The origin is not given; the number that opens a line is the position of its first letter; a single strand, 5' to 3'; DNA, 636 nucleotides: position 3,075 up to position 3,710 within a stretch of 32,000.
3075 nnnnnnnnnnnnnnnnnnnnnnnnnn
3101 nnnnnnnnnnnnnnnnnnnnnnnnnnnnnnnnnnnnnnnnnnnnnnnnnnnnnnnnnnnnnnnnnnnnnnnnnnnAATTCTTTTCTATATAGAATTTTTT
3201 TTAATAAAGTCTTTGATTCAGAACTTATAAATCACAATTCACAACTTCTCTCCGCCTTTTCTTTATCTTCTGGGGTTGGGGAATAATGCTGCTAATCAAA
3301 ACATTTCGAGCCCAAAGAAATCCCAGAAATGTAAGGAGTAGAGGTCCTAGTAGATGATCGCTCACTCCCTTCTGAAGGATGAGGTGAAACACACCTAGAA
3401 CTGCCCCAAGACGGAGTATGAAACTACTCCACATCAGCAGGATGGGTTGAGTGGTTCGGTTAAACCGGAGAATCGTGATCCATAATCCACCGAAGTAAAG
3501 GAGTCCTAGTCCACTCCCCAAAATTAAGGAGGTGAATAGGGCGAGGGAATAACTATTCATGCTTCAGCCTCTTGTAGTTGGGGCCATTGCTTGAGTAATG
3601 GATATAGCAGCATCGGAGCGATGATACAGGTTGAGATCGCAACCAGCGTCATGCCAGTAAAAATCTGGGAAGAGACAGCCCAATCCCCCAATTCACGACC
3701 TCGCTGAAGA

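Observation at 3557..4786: A CPA2 cation/proton antiporter sits inside an N-type ATPase operon, joined to atpQ and atpR by overlapping codons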

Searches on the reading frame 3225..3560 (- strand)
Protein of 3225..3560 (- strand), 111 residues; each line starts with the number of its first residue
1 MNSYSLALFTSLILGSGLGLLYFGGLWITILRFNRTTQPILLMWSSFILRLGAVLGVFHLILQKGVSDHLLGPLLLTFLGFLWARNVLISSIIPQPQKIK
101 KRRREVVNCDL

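Call 3: search_protein_families(library=pfam, proteins=[window:3225-3560:-], max_evalue=0.01)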
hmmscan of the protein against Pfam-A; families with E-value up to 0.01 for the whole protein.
window:3225-3560:- (111 aa): 1 family
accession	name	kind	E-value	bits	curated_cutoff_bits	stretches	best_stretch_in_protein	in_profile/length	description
PF12966.13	AtpR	-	2.6e-21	76.3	26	1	7-91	2-81/86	N-ATPase, AtpR subunit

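Call 29: search_dna_similar(query=window:3225-3560:-, collection=plasmids, mode=protein, max_evalue=0.001, max_rows=60)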
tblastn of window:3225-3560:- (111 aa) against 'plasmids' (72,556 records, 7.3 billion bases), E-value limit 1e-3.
Records with a match: 2; places in all: 2; records where one place covers at least 80% of the query: 2.
Best place of each record, by identity: >=99% 1; 80-90% 1.
By first word of the organism name: Acaryochloris 2.
By predicted mobility (MOB-suite, as given by PLSDB): non-mobilizable 1; conjugative 1.
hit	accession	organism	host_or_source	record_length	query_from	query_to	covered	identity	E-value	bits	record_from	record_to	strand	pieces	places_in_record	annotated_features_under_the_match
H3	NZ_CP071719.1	Acaryochloris sp. 'Moss Beach'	culture,intertidal zone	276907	1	111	100%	100.0%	1e-40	149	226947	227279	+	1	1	ATP synthase subunit I | cation:proton antiporter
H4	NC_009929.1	Acaryochloris marina MBIC11017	-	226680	1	111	100%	85.6%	2e-30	119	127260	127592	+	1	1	ATP synthase subunit I | cation:proton antiporter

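Call 43: search_protein_families(library=ncbifam, proteins=[window:3225-3560:-], max_evalue=0.00001)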
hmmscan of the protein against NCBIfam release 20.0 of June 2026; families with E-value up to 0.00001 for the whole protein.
window:3225-3560:- (111 aa): 1 family
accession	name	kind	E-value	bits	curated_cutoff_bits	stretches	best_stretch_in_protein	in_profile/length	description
TIGR03165.1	F1F0_chp_2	hypoth_equivalog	7.9e-13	48.6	55.5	1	7-90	2-80/83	F1/F0 ATPase, Methanosarcina type, subunit 2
